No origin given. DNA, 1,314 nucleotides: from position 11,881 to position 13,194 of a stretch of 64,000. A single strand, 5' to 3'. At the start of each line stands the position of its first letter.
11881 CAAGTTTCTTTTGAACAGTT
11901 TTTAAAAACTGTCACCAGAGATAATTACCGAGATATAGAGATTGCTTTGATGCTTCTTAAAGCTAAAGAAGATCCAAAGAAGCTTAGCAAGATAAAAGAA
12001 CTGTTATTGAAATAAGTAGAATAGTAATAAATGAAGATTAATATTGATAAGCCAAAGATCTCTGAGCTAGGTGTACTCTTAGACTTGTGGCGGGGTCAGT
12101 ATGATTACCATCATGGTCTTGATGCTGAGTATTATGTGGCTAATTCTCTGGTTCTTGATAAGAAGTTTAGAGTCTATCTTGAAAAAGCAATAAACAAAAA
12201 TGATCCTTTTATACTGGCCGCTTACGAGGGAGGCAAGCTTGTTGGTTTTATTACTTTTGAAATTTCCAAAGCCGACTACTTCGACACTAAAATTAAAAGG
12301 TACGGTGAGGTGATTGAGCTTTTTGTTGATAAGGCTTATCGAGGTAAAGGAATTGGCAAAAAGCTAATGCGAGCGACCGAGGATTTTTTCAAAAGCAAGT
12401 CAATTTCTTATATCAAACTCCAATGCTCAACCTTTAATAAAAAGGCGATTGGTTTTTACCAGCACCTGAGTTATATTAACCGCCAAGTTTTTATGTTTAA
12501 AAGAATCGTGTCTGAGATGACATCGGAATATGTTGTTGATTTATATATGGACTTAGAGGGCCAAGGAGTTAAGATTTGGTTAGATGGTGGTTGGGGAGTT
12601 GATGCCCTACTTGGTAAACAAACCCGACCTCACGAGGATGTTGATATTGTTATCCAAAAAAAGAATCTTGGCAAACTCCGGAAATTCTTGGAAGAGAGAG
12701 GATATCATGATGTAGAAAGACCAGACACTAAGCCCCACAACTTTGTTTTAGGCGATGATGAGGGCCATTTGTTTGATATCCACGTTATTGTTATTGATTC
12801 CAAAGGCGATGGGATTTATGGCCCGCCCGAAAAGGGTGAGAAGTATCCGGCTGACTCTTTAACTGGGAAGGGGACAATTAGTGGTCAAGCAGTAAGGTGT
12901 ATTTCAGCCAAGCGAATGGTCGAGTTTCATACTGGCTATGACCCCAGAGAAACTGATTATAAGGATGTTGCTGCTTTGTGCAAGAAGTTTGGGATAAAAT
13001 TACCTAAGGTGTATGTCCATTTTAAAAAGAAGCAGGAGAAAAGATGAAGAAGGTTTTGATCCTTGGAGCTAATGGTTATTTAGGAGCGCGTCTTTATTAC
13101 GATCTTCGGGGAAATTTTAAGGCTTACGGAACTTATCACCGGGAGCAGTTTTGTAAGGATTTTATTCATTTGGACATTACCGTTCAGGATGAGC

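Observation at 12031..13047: GNAT fused to an ANT(2'')/AadB-like nucleotidyltransferase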

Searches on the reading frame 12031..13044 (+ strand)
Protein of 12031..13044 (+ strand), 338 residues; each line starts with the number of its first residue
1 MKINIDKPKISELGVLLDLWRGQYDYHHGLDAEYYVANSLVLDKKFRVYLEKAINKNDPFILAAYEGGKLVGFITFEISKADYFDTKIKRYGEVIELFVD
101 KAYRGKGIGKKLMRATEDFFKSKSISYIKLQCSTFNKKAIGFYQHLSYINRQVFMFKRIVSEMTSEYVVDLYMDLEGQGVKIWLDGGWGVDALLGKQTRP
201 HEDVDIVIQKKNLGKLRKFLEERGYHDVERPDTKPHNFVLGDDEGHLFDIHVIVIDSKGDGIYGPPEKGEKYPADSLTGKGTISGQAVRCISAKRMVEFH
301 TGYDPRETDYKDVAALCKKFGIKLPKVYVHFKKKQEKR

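Call 3: search_protein_families(library=pfam, proteins=[window:12031-13044:+], max_evalue=1)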
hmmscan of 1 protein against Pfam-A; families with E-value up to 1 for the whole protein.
window:12031-13044:+ (338 aa): 12 families
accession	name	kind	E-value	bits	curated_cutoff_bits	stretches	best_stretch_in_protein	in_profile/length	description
PF10706.15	Aminoglyc_resit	-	1.1e-33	117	21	1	170-316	4-149/149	Aminoglycoside-2''-adenylyltransferase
PF00583.31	Acetyltransf_1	-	4.7e-19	69.2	20.7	1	43-146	18-114/116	Acetyltransferase (GNAT) family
PF13508.13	Acetyltransf_7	-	5.2e-14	52.8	27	1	61-148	5-82/84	Acetyltransferase (GNAT) domain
PF13673.13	Acetyltransf_10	-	2.5e-12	47.3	23.6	1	50-149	22-108/128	Acetyltransferase (GNAT) domain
PF14907.12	NTP_transf_5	-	5.6e-05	23.3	31.2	1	192-293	84-180/249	Uncharacterised nucleotidyltransferase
PF14542.12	Acetyltransf_CG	-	7.7e-05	23.2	30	1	91-134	24-66/80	GCN5-related N-acetyl-transferase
PF13420.13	Acetyltransf_4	-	0.00051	20.5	24.3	1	49-149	40-135/155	Acetyltransferase (GNAT) domain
PF17013.11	Acetyltransf_15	-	0.018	14.9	35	1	60-131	38-116/210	Putative acetyl-transferase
PF14751.11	DUF4474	-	0.026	14.4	23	1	16-58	62-104/240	Domain of unknown function (DUF4474)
PF08445.16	FR47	-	0.041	14.3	22.1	1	90-151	20-80/86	FR47-like protein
PF13527.13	Acetyltransf_9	-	0.07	13.6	25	1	47-124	31-105/127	Acetyltransferase (GNAT) domain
PF04229.20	GrpB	-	0.12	12.9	25.5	1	197-257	41-104/159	GrpB protein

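Call 4: search_protein_families(library=ncbifam, proteins=[window:12031-13044:+], max_evalue=1)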
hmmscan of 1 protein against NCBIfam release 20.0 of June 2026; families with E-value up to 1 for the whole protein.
window:12031-13044:+ (338 aa): 40 families (the best 25 are shown)
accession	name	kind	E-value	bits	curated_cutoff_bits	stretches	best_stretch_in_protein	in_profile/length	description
NF000017.1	linco_LnuD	exception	7e-34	117.2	325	1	171-328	10-163/164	lincosamide nucleotidyltransferase Lnu(D)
NF000061.1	linco_LnuP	exception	7.7e-30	104.2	300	1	179-331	18-166/166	lincosamide nucleotidyltransferase Lnu(P)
NF000141.1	linco_LnuC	exception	7.8e-26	90.9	300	1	179-328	18-163/164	lincosamide nucleotidyltransferase Lnu(C)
NF000153.1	linco_LnuAN2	exception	3.9e-22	78.8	340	1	168-316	15-158/170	lincosamide nucleotidyltransferase Lnu(AN2)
NF000236.1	linco_LnuA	exception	5.3e-21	75.2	300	1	160-316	6-157/161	lincosamide nucleotidyltransferase Lnu(A)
NF000478.2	linco_LnuE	exception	1.5e-19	70.7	350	1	156-316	2-157/160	lincosamide nucleotidyltransferase Lnu(E)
NF002959.0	PRK03624.1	equivalog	5.1e-11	42.5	124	1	92-162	73-143/147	GNAT family acetyltransferase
TIGR01575.1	rimI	equivalog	1.3e-10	41.5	86.4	1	55-151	29-115/132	ribosomal protein S18-alanine N-acetyltransferase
NF043067.1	AAC_6p_group_E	equivalog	2.7e-07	30.6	140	1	50-158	29-138/140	aminoglycoside 6'-N-acetyltransferase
NF000064.3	ANT_2pp_Ia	exception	3.9e-07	30.3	350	1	178-294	19-126/177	aminoglycoside nucleotidyltransferase ANT(2'')-Ia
TIGR03103.1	trio_acet_GNAT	equivalog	8e-07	28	569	1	50-158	116-222/547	N-acetylglutaminylglutamine synthetase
NF053587.1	SpmdActasePaiA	equivalog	5.9e-06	26.2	250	1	42-156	41-155/172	spermidine/spermine N(1)-acetyltransferase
NF007807.0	PRK10514.1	equivalog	8.3e-06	25.8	134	1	95-148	74-122/147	acetyltransferase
NF000487.1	stat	exception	2.9e-05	23.7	420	1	95-149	108-162/189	streptothricin N-acetyltransferase STAT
NF033083.0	AAC_3_I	equivalog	5.4e-05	23.4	200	1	47-148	36-134/145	AAC(3)-I family aminoglycoside N-acetyltransferase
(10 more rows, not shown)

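Call 5: search_solved_structures(query=window:12031-13044:+, max_evalue=1, show_alignments=3)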
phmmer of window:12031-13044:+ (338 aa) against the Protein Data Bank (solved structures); distinct sequences matched with E-value up to 1: 96 (the best 60 are shown).
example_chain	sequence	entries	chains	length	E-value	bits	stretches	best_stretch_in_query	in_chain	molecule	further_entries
4wh5_A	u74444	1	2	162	2.7e-20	76.3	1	160-315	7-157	Lincosamide resistance protein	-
4fo1_A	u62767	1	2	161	2.8e-20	76.2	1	160-315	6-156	Lincosamide resistance protein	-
5f46_A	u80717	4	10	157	3e-08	36.6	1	48-146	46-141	aminoglycoside acetyltransferase meta-AAC0020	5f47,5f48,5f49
4wqk_A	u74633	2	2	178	1.9e-07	34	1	177-252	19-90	2''-aminoglycoside nucleotidyltransferase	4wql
4xje_A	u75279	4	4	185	2e-07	33.9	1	177-238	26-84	AadB | AAD(2''),Gentamicin 2''-nucleotidyltransferase,Gentamicin resistance protein | Aminoglycoside Nucleotidyltransferase (2"")-Ia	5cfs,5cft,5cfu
5kqj_A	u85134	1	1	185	2.2e-07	33.8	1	178-238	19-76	2''-aminoglycoside nucleotidyltransferase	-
5u08_A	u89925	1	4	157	3.3e-07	33.2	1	48-144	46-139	aminoglycoside acetyltransferase meta-AAC0020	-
3jvn_A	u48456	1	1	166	6.5e-07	32.3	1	17-157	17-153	Acetyltransferase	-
1wwz_A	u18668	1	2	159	1.2e-05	28.1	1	53-147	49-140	hypothetical protein PH1933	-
7l1k_A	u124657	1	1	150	1.3e-05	27.9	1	61-150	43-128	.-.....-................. 30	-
6vp9_A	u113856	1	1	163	3.4e-05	26.6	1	49-154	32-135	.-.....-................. 20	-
7stx_A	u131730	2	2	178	4.3e-05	26.3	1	49-154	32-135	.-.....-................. 20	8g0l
3pp9_A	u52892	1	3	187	6.1e-05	25.8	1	33-166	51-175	Putative streptothricin acetyltransferase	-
5kga_A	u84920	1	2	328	0.00012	24.8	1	50-135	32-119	Predicted acetyltransferase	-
5kf1_A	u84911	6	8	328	0.00015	24.5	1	50-135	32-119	Predicted acetyltransferase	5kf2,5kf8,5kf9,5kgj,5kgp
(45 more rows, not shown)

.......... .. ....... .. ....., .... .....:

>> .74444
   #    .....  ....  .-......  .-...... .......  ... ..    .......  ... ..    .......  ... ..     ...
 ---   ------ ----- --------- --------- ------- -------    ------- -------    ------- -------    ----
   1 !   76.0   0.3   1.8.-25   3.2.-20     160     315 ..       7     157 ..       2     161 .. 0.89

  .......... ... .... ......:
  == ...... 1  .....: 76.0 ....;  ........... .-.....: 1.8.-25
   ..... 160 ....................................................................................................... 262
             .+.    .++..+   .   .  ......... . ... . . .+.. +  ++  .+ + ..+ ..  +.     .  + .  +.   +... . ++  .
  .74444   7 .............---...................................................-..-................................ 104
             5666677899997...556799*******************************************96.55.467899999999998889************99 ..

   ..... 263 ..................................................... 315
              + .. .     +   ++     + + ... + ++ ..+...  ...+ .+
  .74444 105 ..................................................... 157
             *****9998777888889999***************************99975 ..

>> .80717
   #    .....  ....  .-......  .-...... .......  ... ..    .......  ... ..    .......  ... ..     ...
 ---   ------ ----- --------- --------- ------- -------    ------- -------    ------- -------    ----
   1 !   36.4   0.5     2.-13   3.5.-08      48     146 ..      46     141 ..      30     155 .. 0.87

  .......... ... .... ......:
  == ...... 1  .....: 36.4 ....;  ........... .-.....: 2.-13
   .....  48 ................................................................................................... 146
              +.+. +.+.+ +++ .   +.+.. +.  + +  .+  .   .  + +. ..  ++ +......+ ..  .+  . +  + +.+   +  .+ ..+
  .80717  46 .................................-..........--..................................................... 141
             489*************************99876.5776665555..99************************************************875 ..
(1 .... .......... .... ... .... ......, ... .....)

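Call 6: find_homologous_proteins(query=window:12031-13044:+, max_evalue=0.001)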
Query window:12031-13044:+ (338 aa): 391 proteins with E <= 0.001 among 1231 candidates; the best 120 are listed.
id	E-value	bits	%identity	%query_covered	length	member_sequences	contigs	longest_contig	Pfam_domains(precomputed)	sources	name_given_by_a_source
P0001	6.2e-227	771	100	100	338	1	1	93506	PF13673.14,PF13508.14,PF10706.16,PF00583.32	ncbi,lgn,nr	ncbi:MAG: GNAT family N-acetyltransferase [Candidatus Pacebacteria bacterium]|nr:GNAT family N-acety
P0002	1.4e-71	260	43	49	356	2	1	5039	PF14907.13,PF10706.16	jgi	jgi:lincosamide nucleotidyltransferase A/C/D/E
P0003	4.2e-69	252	64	53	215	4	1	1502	PF14907.13,PF10706.16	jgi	jgi:lincosamide nucleotidyltransferase A/C/D/E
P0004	1.3e-67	247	59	56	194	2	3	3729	PF14907.13,PF10706.16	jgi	jgi:lincosamide nucleotidyltransferase A/C/D/E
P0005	5.4e-67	245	62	51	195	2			PF14907.13,PF10706.16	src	-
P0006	1.8e-66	243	64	51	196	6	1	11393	PF14907.13,PF10706.16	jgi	jgi:lincosamide nucleotidyltransferase A/C/D/E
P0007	2.3e-66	243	62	52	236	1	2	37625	PF14907.13,PF10706.16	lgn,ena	-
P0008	3.2e-66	242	62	49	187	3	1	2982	PF10706.16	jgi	jgi:lincosamide nucleotidyltransferase A/C/D/E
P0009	3.4e-66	242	61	51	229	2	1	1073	PF10706.16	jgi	jgi:lincosamide nucleotidyltransferase A/C/D/E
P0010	4.2e-66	242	60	51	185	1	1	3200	PF14907.13,PF10706.16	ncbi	ncbi:MAG: nucleotidyltransferase domain-containing protein [Dehalococcoidia bacterium]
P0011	5.2e-66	241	59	53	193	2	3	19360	PF14907.13,PF10706.16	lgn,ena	-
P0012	1.5e-65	240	59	53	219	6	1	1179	PF10706.16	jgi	-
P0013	2.1e-65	239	62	51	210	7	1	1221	PF14907.13,PF10706.16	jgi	-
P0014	2.8e-65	239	62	52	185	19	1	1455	PF14907.13,PF10706.16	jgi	jgi:lincosamide nucleotidyltransferase A/C/D/E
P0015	3.3e-65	239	60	50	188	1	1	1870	PF14907.13,PF10706.16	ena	-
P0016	3.9e-65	239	60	50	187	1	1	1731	PF10706.16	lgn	-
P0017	4.3e-65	238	61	51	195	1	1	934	PF10706.16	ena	-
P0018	6.1e-65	238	60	51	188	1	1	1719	PF14907.13,PF10706.16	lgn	-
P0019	7.6e-65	238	57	53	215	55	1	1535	PF14907.13,PF10706.16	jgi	jgi:lincosamide nucleotidyltransferase A/C/D/E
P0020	2.0e-64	236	58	52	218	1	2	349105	PF14907.13,PF10706.16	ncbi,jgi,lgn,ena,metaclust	metaclust:\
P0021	2.2e-64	236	59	53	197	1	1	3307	PF14907.13,PF10706.16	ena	-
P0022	3.6e-64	235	57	55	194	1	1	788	PF10706.16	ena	-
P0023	4.0e-64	235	58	53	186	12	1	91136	PF14907.13,PF10706.16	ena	-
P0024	4.6e-64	235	59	50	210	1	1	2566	PF14907.13,PF10706.16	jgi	jgi:lincosamide nucleotidyltransferase A/C/D/E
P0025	5.6e-64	235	63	50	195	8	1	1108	PF14907.13,PF10706.16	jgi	jgi:lincosamide nucleotidyltransferase A/C/D/E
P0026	9.2e-64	234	60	51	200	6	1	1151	PF14907.13,PF10706.16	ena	-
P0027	9.4e-64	234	59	51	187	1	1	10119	PF10706.16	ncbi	-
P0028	1.3e-63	234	59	52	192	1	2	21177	PF14907.13,PF10706.16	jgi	jgi:lincosamide nucleotidyltransferase A/C/D/E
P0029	1.4e-63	233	58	50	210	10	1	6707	PF14907.13,PF10706.16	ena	-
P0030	1.7e-63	233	59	51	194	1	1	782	PF14907.13,PF10706.16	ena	-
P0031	2.1e-63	233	62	49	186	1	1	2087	PF14907.13,PF10706.16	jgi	jgi:lincosamide nucleotidyltransferase A/C/D/E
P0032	2.1e-63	233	61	51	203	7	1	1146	PF10706.16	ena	-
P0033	2.4e-63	233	56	52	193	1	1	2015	PF14907.13,PF10706.16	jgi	jgi:lincosamide nucleotidyltransferase A/C/D/E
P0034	2.5e-63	233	61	49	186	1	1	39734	PF14907.13,PF10706.16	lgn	-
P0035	3.5e-63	232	60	51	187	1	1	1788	PF10706.16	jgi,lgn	-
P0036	3.9e-63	232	59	50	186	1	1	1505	PF14907.13,PF10706.16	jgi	jgi:lincosamide nucleotidyltransferase A/C/D/E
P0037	4.2e-63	232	56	53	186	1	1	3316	PF14907.13,PF10706.16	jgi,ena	-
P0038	5.7e-63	231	58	51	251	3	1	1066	PF10706.16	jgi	-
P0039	6.4e-63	231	61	50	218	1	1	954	PF10706.16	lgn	-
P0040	7.7e-63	231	57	51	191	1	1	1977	PF14907.13,PF10706.16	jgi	jgi:lincosamide nucleotidyltransferase A/C/D/E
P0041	1.3e-62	230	59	52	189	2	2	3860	PF14907.13,PF10706.16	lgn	-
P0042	1.5e-62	230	56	52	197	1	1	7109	PF14907.13,PF10706.16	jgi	jgi:lincosamide nucleotidyltransferase A/C/D/E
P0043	1.9e-62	230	58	49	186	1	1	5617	PF14907.13,PF10706.16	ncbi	-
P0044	2.2e-62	230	59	51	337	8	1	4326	PF10706.16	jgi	jgi:nicotinamide riboside kinase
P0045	2.6e-62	229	58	51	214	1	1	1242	PF14907.13,PF10706.16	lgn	-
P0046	4.3e-62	229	59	51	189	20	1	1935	PF10706.16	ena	-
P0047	4.6e-62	228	60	51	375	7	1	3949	PF14907.13,PF10706.16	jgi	-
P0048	5.5e-62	228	59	50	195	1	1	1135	PF14907.13,PF10706.16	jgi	jgi:lincosamide nucleotidyltransferase A/C/D/E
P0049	6.5e-62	228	58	52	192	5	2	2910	PF14907.13,PF10706.16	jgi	jgi:lincosamide nucleotidyltransferase A/C/D/E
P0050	6.6e-62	228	59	49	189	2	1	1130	PF14907.13,PF10706.16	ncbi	-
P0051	7.0e-62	228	51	57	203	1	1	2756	PF14907.13,PF10706.16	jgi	jgi:lincosamide nucleotidyltransferase A/C/D/E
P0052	7.4e-62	228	59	51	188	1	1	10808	PF14907.13,PF10706.16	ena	-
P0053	7.8e-62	228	59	50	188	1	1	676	PF10706.16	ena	-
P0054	8.3e-62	228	59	49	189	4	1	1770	PF14907.13,PF10706.16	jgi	jgi:lincosamide nucleotidyltransferase A/C/D/E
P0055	8.6e-62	228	56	53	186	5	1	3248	PF14907.13,PF10706.16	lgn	-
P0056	8.9e-62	228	58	52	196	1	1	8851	PF14907.13,PF10706.16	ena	-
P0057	9.6e-62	227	58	51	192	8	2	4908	PF14907.13,PF10706.16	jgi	jgi:lincosamide nucleotidyltransferase A/C/D/E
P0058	1.3e-61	227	47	66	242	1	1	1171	PF10706.16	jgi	jgi:lincosamide nucleotidyltransferase A/C/D/E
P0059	1.4e-61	227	60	49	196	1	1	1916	PF14907.13,PF10706.16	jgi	jgi:lincosamide nucleotidyltransferase A/C/D/E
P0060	1.4e-61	227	57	51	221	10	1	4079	PF14907.13,PF10706.16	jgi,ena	-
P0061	1.9e-61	226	58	52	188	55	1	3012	PF10706.16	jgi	jgi:lincosamide nucleotidyltransferase A/C/D/E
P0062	2.2e-61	226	58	51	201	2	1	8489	PF14907.13,PF10706.16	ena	-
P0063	2.5e-61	226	57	51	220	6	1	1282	PF14907.13,PF10706.16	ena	-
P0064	2.6e-61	226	56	51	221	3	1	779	PF14907.13,PF10706.16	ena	-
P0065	3.4e-61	226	55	51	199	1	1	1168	PF14907.13,PF10706.16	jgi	jgi:lincosamide nucleotidyltransferase A/C/D/E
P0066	4.1e-61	225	59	51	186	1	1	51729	PF14907.13,PF10706.16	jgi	jgi:lincosamide nucleotidyltransferase A/C/D/E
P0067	4.3e-61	225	54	52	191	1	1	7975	PF14907.13,PF10706.16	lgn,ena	-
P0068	4.8e-61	225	56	53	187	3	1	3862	PF10706.16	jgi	-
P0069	6.1e-61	225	58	52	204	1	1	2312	PF10706.16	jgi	jgi:lincosamide nucleotidyltransferase A/C/D/E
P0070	6.3e-61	225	55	53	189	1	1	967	PF14907.13,PF10706.16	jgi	jgi:lincosamide nucleotidyltransferase A/C/D/E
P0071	7.7e-61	224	59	51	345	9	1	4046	PF14907.13,PF10706.16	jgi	jgi:adenylate kinase family enzyme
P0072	7.8e-61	224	56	51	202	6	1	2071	PF14907.13,PF10706.16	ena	-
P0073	8.4e-61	224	50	59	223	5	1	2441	PF14907.13,PF10706.16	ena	-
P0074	9.8e-61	224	59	50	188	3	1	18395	PF14907.13,PF10706.16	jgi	jgi:lincosamide nucleotidyltransferase A/C/D/E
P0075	1.1e-60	224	59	49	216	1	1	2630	PF10706.16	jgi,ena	-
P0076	2.0e-60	223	56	52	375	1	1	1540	PF10706.16,PF13238.13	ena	-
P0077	4.3e-60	222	47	70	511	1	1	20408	PF13673.14,PF14907.13,PF13508.14,PF10706.16,PF13238.13,PF00583.32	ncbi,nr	ncbi:MAG: GNAT family N-acetyltransferase [Gammaproteobacteria bacterium]|nr:GNAT family N-acetyltra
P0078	4.4e-60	222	58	49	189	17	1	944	PF14907.13,PF10706.16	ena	-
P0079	4.5e-60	222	55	51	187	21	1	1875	PF14907.13,PF10706.16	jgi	jgi:lincosamide nucleotidyltransferase A/C/D/E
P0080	4.7e-60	222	58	52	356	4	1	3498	PF14907.13,PF12697.14,PF10706.16,PF06821.20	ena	-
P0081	5.4e-60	222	44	72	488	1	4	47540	PF13673.14,PF10706.16,PF04229.21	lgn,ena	-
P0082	5.7e-60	222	56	51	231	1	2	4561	PF14907.13,PF10706.16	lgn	-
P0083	7.9e-60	221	57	52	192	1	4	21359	PF10706.16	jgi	jgi:lincosamide nucleotidyltransferase A/C/D/E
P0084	9.0e-60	221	57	51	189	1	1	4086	PF10706.16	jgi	jgi:lincosamide nucleotidyltransferase A/C/D/E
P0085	1.0e-59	221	57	51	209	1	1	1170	PF10706.16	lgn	-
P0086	1.0e-59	221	57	52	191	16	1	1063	PF14907.13,PF10706.16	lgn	-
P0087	1.1e-59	221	55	53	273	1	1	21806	PF10706.16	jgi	jgi:lincosamide nucleotidyltransferase A/C/D/E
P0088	1.2e-59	220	56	51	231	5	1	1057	PF10706.16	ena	-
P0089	1.3e-59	220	57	51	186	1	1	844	PF14907.13,PF10706.16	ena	-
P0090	1.5e-59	220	55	53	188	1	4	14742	PF14907.13,PF10706.16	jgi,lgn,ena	-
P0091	1.7e-59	220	57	51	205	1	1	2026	PF14907.13,PF10706.16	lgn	-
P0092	1.9e-59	220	53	56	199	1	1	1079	PF10706.16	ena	-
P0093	2.2e-59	220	54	52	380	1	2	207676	PF13847.13,PF13489.13,PF03848.21,PF02353.27,PF13649.13,PF10706.16,PF01728.26,PF01209.25,PF08241.19,PF08242.19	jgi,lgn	-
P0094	2.8e-59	219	55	52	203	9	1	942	PF10706.16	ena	-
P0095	2.9e-59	219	57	51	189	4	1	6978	PF14907.13,PF10706.16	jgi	jgi:lincosamide nucleotidyltransferase A/C/D/E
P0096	3.4e-59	219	58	52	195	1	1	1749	PF10706.16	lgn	-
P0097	3.6e-59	219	54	54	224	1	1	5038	PF14907.13,PF10706.16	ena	-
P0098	4.0e-59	219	59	51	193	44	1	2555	PF10706.16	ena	-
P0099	4.2e-59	219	61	49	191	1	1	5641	PF14907.13,PF10706.16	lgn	-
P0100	4.4e-59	219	56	53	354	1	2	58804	PF14907.13,PF12697.14,PF10706.16,PF06821.20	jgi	jgi:lincosamide nucleotidyltransferase A/C/D/E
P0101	4.5e-59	219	54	51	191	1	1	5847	PF14907.13,PF10706.16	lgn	-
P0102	4.6e-59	219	56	51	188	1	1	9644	PF14907.13,PF10706.16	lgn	-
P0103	5.1e-59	218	54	51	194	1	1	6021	PF10706.16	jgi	jgi:lincosamide nucleotidyltransferase A/C/D/E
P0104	5.2e-59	218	57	50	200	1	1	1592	PF14907.13,PF10706.16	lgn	-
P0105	5.6e-59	218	55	51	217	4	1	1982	PF14907.13,PF10706.16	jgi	-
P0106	6.4e-59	218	56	52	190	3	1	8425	PF14907.13,PF10706.16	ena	-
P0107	6.7e-59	218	59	49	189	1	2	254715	PF14907.13,PF10706.16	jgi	jgi:lincosamide nucleotidyltransferase A/C/D/E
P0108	7.5e-59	218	59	49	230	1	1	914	PF14907.13,PF10706.16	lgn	-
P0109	1.1e-58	217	55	51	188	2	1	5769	PF14907.13,PF10706.16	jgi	jgi:lincosamide nucleotidyltransferase A/C/D/E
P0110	1.8e-58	217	54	51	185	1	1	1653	PF14907.13,PF10706.16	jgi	jgi:lincosamide nucleotidyltransferase A/C/D/E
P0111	1.9e-58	217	57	51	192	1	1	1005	PF14907.13,PF10706.16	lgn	-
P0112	1.9e-58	217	55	53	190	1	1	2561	PF14907.13,PF10706.16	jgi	-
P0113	2.0e-58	217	55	51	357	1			PF14907.13,PF10706.16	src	-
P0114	2.4e-58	216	57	49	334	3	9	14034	PF13673.14,PF14907.13,PF13508.14,PF10706.16,PF00583.32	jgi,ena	-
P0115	3.1e-58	216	56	51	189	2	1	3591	PF14907.13,PF10706.16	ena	-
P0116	3.3e-58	216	58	51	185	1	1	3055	PF10706.16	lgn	-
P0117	3.8e-58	216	52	52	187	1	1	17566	PF14907.13,PF10706.16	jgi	jgi:lincosamide nucleotidyltransferase A/C/D/E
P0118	5.5e-58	215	56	50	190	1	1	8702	PF14907.13,PF10706.16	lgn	-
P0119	5.5e-58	215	58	46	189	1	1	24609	PF10706.16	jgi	jgi:lincosamide nucleotidyltransferase A/C/D/E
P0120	5.8e-58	215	56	52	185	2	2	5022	PF14907.13,PF10706.16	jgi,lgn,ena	-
